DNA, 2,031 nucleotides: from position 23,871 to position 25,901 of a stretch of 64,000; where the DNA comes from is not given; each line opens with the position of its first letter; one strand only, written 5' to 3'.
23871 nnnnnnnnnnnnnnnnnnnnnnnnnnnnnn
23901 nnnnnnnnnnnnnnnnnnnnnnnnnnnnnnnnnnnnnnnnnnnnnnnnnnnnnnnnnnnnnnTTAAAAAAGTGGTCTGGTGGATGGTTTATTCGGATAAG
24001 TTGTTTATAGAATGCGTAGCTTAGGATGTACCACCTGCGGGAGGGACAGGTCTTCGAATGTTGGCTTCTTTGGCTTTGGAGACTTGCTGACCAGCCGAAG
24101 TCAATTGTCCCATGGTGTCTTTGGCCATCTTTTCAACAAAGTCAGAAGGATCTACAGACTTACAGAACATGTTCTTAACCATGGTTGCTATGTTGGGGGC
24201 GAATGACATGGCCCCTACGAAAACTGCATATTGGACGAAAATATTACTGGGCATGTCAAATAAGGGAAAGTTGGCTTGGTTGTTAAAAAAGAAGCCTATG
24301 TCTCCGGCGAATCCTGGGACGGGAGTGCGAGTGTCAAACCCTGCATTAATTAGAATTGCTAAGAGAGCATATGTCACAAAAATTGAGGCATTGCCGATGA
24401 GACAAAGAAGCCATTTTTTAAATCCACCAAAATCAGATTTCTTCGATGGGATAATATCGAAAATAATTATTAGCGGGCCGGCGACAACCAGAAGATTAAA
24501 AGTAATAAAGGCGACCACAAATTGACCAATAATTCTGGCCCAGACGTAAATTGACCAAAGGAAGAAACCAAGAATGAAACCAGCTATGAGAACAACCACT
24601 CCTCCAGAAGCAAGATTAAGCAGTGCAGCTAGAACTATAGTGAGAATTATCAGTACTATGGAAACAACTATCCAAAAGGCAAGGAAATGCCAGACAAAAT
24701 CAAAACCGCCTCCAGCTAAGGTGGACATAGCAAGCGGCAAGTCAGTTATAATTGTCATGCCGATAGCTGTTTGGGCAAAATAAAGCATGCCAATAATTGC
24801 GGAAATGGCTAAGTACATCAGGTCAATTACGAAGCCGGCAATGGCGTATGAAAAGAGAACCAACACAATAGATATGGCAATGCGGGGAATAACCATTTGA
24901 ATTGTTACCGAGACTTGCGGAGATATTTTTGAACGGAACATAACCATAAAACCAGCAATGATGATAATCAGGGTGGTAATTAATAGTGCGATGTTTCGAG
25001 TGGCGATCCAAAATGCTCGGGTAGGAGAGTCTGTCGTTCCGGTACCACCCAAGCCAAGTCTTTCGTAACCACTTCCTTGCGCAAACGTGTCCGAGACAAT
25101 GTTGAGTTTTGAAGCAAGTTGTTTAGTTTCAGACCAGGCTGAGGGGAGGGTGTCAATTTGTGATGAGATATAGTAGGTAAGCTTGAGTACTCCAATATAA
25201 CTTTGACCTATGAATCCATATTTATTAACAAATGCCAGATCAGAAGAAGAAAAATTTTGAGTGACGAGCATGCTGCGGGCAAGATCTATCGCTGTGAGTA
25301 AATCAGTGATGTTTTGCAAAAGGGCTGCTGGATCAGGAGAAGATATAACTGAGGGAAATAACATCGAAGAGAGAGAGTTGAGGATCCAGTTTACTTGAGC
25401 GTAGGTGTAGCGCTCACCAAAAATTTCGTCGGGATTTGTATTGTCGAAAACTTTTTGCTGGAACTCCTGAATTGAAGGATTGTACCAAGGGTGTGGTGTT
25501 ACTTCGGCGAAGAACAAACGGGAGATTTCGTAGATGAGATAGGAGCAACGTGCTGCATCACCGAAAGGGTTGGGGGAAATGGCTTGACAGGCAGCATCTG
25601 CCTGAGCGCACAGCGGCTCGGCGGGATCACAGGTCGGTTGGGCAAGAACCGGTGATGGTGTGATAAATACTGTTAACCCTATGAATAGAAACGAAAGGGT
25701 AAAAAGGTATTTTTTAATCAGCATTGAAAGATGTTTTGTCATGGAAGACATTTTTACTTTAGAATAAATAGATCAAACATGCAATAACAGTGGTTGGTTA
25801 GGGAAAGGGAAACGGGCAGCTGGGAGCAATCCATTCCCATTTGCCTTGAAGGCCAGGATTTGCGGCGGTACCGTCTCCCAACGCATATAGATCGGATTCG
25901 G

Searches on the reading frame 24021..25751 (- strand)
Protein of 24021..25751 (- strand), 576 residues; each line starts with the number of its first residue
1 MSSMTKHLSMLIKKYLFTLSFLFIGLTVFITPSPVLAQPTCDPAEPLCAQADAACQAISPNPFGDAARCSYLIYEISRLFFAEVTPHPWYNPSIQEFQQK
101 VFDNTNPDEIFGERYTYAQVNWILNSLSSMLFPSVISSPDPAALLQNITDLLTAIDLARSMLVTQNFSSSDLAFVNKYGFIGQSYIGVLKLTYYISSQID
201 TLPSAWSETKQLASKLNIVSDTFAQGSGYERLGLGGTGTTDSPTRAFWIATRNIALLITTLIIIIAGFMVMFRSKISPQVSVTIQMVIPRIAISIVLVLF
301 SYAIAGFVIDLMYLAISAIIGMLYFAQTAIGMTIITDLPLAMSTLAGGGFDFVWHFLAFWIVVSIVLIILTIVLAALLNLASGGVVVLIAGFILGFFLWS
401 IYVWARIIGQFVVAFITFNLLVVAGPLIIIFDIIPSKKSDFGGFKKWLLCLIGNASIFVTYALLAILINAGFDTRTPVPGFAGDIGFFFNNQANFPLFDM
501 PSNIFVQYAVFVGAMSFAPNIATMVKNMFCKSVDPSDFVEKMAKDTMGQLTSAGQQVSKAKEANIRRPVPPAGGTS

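Call 5: search_protein_families(library=pfam, proteins=[window:24021-25751:-], max_evalue=0.1)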
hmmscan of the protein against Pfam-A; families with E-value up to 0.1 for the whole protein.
window:24021-25751:- (576 aa): 0 families
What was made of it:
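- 24021..25751 (-): 576-aa polytopic membrane protein (VirB6-like by topology and position), transcribed just after the giant. No Pfam hit (call 5).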

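Call 67: search_protein_families(library=ncbifam, proteins=[window:24021-25751:-], max_evalue=0.1)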
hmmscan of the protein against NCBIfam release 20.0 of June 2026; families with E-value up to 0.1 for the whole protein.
window:24021-25751:- (576 aa): 0 families
